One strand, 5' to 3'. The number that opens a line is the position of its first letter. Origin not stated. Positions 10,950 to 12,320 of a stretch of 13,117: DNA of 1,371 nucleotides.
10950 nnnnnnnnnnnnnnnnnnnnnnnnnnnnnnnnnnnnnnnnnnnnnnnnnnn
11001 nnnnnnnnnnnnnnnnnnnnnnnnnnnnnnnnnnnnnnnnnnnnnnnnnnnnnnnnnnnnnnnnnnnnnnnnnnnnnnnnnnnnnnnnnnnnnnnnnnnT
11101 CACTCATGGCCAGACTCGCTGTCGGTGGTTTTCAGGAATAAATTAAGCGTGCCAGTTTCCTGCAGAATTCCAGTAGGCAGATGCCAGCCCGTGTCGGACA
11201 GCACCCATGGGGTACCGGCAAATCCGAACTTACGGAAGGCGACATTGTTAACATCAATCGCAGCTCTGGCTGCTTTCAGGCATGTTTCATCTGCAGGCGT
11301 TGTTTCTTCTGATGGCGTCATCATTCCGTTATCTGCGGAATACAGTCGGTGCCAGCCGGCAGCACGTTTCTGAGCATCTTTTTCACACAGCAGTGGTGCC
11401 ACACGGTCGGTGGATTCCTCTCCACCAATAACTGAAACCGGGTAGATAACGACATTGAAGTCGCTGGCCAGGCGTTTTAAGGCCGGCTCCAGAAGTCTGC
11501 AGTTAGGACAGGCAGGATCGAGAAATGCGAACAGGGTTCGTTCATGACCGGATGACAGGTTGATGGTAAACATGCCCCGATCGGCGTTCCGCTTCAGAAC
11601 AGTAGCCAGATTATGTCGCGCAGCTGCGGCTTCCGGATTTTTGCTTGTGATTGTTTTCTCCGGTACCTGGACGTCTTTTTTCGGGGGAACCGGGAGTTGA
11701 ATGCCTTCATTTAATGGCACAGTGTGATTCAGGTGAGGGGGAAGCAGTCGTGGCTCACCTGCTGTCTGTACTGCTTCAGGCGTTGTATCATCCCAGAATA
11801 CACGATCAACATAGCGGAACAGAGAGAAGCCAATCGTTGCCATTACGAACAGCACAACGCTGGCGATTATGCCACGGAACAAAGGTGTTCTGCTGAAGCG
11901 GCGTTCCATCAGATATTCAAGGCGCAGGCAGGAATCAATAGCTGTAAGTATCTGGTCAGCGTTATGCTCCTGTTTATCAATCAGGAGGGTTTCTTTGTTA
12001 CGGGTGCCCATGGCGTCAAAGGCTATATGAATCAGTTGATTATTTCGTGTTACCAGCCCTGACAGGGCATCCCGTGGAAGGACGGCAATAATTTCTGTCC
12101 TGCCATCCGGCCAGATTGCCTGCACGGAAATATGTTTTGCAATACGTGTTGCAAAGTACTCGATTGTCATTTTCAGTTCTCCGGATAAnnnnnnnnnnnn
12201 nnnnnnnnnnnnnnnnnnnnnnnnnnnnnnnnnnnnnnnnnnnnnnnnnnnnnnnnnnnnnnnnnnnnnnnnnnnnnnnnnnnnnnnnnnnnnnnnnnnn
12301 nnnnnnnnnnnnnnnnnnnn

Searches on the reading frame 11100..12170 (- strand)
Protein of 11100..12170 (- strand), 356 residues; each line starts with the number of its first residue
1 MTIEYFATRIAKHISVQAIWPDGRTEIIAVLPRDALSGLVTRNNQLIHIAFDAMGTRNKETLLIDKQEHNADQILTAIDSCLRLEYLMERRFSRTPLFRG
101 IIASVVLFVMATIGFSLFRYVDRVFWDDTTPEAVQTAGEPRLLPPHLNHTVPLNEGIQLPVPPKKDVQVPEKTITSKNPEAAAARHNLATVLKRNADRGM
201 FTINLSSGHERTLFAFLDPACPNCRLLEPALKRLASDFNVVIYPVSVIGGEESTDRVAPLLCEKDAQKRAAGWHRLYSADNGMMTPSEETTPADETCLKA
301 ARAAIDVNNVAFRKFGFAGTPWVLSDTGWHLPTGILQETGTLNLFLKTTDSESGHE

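Call 4: search_protein_families(library=ncbifam, proteins=[window:11100-12170:-], max_evalue=0.01)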
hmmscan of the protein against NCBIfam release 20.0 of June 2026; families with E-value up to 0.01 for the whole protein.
window:11100-12170:- (356 aa): 3 families
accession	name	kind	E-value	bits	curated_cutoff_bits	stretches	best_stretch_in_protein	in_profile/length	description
TIGR02740.1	TraF-like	hypoth_equivalog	0.00027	20.3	232.25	1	175-253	139-213/276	TraF-like protein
TIGR02738.1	TrbB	equivalog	0.001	18.7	132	1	212-249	53-90/153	type-F conjugative transfer system pilin assembly thiol-disulfide isomerase TrbB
NF008657.0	PRK11657.1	equivalog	0.0027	17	124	1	210-324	118-224/251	thiol:disulfide interchange protein DsbG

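Call 5: search_solved_structures(query=window:11100-12170:-, max_evalue=1, show_alignments=2)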
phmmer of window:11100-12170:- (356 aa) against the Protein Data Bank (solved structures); distinct sequences matched with E-value up to 1: 11.
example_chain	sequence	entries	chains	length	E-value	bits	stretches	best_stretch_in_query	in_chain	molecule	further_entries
3gv1_A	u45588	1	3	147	0.02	17.5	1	213-278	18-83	Disulfide interchange protein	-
6nen_A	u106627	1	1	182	0.021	17.4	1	212-327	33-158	Copper resistance protein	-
6mhh_A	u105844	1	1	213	0.025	17.2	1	211-327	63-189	Metal resistance protein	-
4ml1_A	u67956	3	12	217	0.026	17.1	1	201-290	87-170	DsbP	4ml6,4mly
4xvw_A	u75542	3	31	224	0.032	16.9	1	211-327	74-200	DsbA-like protein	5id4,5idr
6ghb_B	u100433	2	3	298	0.066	15.8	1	212-242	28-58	UPF0413 protein GK0824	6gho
4y6w_A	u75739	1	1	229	0.078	15.6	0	166-198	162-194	NaB(AB)3ACb - light chain TPR-like repeats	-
4gxz_A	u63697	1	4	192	0.11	15.1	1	210-323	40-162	Suppression of copper sensitivity protein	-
4y6c_A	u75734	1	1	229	0.16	14.6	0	167-198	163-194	ANSERINA PUTATIVE KINESIN LIGHT chain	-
6ali_A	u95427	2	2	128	0.21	14.2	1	212-251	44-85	Thioredoxin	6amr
1v98_A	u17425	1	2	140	0.87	12.1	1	200-239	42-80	thioredoxin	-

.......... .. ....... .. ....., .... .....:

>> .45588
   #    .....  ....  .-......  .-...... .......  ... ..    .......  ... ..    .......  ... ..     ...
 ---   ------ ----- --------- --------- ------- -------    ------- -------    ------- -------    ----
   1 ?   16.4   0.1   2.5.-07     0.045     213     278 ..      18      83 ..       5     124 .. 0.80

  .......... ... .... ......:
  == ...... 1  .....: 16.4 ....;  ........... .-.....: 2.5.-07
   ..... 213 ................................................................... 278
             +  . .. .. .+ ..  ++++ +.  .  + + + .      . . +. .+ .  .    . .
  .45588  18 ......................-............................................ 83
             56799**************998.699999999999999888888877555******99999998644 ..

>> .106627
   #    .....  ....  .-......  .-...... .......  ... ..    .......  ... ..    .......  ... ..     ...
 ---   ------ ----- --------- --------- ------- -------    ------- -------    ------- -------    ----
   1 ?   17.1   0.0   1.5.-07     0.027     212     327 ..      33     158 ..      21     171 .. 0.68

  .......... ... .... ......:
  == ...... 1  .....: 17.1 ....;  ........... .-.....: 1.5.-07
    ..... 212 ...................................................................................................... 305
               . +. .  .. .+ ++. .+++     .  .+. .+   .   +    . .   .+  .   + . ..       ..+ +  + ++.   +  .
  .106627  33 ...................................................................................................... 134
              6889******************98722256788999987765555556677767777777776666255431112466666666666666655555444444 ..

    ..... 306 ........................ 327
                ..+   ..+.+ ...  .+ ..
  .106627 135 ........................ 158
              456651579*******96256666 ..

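Call 6: profile_search(protein=window:11100-12170:-)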
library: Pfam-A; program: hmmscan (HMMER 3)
A. the first sequence (356 residues): domains with independent E <= 10: 6; with E <= 0.001: 1
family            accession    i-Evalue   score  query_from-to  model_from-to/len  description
Thioredoxin_2     PF13098.12     0.0004    21.1     209-328         5-84/104  Thioredoxin-like domain
TraF              PF13728.12      0.012    15.9     170-249        94-169/224  F plasmid transfer operon protein
Thioredoxin       PF00085.26      0.017    15.5     201-246        10-57/103  Thioredoxin
Thioredoxin_5     PF13743.12       0.23    11.6     214-239         1-26/186  Thioredoxin
YodE              PF23504.1         1.1     9.3     195-209        10-24/48  YodE
DSBA              PF01323.26        1.7     8.8     215-255         4-46/191  DSBA-like thioredoxin domain

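Call 28: find_homologous_proteins(query=window:11100-12170:-)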
Query window:11100-12170:- (356 aa): 84 proteins with E <= 0.001 among 8000 candidates.
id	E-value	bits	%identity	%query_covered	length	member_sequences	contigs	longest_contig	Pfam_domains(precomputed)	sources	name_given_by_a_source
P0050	9.9e-212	721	88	100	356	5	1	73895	-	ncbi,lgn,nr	ncbi:DsbC family protein [Salmonella enterica subsp. enterica serovar 4,[5],12:b:-]|nr:DsbC family p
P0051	5.7e-208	708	91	100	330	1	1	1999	-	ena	-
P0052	3.8e-201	686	83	100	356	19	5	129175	-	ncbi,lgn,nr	ncbi:DsbC family protein [Salmonella enterica subsp. enterica serovar Enteritidis]|nr:DsbC family pr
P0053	7.8e-198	675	84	100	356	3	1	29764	-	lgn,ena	-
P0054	1.8e-188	644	98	82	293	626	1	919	-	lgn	-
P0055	3.9e-129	449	100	56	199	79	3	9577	-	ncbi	ncbi:IncI1-type conjugal transfer protein TrbB, partial [Escherichia coli]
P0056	4.4e-111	390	97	51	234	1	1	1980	-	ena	-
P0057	7.0e-111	389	64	85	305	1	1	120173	-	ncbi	-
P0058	4.9e-106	373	53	100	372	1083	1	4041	-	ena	-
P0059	9.6e-103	362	54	100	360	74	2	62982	-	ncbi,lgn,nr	ncbi:DsbC family protein [Salmonella enterica subsp. salamae]|nr:DsbC family protein [Salmonella ent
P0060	1.4e-102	362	51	100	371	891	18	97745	-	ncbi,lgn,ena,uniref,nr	ncbi:thioredoxin fold domain-containing protein [Escherichia coli]|uniref:DsbC family protein n=1 Ta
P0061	1.9e-102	361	53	100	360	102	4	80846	-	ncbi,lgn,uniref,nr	ncbi:TPA: DsbC family protein [Salmonella enterica]|uniref:DsbC family protein n=1 Tax=unclassified 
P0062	4.1e-98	347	50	98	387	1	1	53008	-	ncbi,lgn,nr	ncbi:DsbC family protein [Salmonella enterica]|nr:DsbC family protein [Salmonella enterica]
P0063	5.7e-98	347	50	98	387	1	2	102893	-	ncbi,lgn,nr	ncbi:thioredoxin fold domain-containing protein [Salmonella enterica]|nr:thioredoxin fold domain-con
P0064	4.1e-97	344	50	98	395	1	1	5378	-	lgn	-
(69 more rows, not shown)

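Call 40: predict_structure(alignment_id=A2)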
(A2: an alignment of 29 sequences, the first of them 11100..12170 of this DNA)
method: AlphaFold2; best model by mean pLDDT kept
length: 356 residues; sequences in the alignment: 29
mean_pLDDT: 68.2   pTM: 0.47
mean pLDDT of the five models: 68.2, 53.9, 53.8, 53.3, 51.2
residues with pLDDT >= 90: 6; 70-90: 212; 50-70: 67; < 50: 71
segments of 3 or more residues with pLDDT < 50: 91-95, 127-178, 282-290, 352-356
pLDDT, mean of each block of 10 residues (from residue 1): 83 86 86 74 85 70 83 87 68 52 73 70 49 34 30 29 26 40 68 73 82 82 76 86 79 82 84 74 41 78 82 63 78 76 73 39
secondary structure, 60 per line:
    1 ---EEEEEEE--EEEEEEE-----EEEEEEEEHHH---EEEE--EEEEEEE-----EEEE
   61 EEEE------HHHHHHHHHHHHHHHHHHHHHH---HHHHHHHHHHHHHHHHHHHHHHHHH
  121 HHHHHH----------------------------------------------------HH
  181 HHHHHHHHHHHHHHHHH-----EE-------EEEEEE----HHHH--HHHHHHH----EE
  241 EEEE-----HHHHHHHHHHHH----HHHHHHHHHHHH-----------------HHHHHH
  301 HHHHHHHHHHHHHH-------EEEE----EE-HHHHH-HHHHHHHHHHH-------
elements in order: E4-10 E13-19 E25-32 E39-42 E45-51 E57-64 H71-92 H96-126 H179-197 E212-217 H222-225 H228-234 E239-244 H250-261 H266-277 H295-314 E322-325 H333-337 H339-349

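Call 43: fold_search(model_id=the predicted structure, library=pdb)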
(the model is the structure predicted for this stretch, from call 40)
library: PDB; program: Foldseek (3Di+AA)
matches with E <= 10: 910; with E <= 0.001: 61
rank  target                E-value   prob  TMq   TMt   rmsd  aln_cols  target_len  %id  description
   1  6eez_B                9.9e-07  1.00  0.35  0.60   6.4       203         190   15  Crystal Structure of the thiol-disulfide exchange protein alpha-DsbA2 from Wolbachia pipientis (released 2019-04-17)
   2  4xvw_Q                2.3e-06  1.00  0.33  0.51  10.6       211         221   19  Crystal structure of Proteus mirabilis ScsC in a compact conformation (released 2016-06-08)
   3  6eez_A                3.6e-06  1.00  0.35  0.61   5.8       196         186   14  Crystal Structure of the thiol-disulfide exchange protein alpha-DsbA2 from Wolbachia pipientis (released 2019-04-17)
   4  4xvw_A                4.1e-06  1.00  0.37  0.56   5.8       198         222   19  Crystal structure of Proteus mirabilis ScsC in a compact conformation (released 2016-06-08)
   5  4gxz_A                5.1e-06  1.00  0.33  0.62   6.5       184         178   20  Crystal structure of a periplasmic thioredoxin-like protein from Salmonella enterica serovar Typhimurium (released 2013-07-17)
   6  6nen                  5.7e-06  1.00  0.32  0.61   6.7       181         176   20  Catalytic domain of Proteus mirabilis ScsC (released 2019-03-06)
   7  9dcg_A                7.2e-06  1.00  0.31  0.70   3.5       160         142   19  Crystal Structure of the Thiol:Disulfide Interchange Protein DsbC from Vibrio cholerae (released 2024-09-04)
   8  6mhh                  7.6e-06  1.00  0.36  0.57   4.6       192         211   19  Proteus mirabilis ScsC linker (residues 39-49) deletion and N6K mutant (released 2019-03-06)
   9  4i5q_B                7.6e-06  1.00  0.33  0.51   6.7       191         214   15  Crystal structure and catalytic mechanism for peroplasmic disulfide-bond isomerase DsbC from Salmonella enterica serov (released 2013-10-16)
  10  4ml6_C                9.0e-06  1.00  0.30  0.48   4.4       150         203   21  Disulfide isomerase from multidrug resistance IncA/C conjugative plasmid in reduced state (released 2013-12-11)
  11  5id4                  9.6e-06  1.00  0.37  0.57   4.1       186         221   20  Crystal structure of Proteus mirabilis ScsC in an extended conformation (released 2017-07-26)
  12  4ml1_C                1.1e-05  1.00  0.27  0.43   6.6       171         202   19  Disulfide isomerase (DsbP) from multidrug resistance IncA/C transferable plasmid in oxidized state (P212121 space grou (released 2013-12-11)
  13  4xvw_B                1.3e-05  1.00  0.34  0.53   7.2       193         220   19  Crystal structure of Proteus mirabilis ScsC in a compact conformation (released 2016-06-08)
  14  4xvw_R                1.4e-05  1.00  0.36  0.56   6.1       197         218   19  Crystal structure of Proteus mirabilis ScsC in a compact conformation (released 2016-06-08)
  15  1v57_A                1.5e-05  1.00  0.33  0.47   7.0       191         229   15  Crystal Structure of the Disulfide Bond Isomerase DsbG (released 2004-06-29)
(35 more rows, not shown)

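Call 58: search_protein_families(library=padloc, proteins=[window:11100-12170:-], max_evalue=0.01)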
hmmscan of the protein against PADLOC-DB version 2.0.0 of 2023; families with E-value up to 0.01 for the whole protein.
window:11100-12170:- (356 aa): 0 families
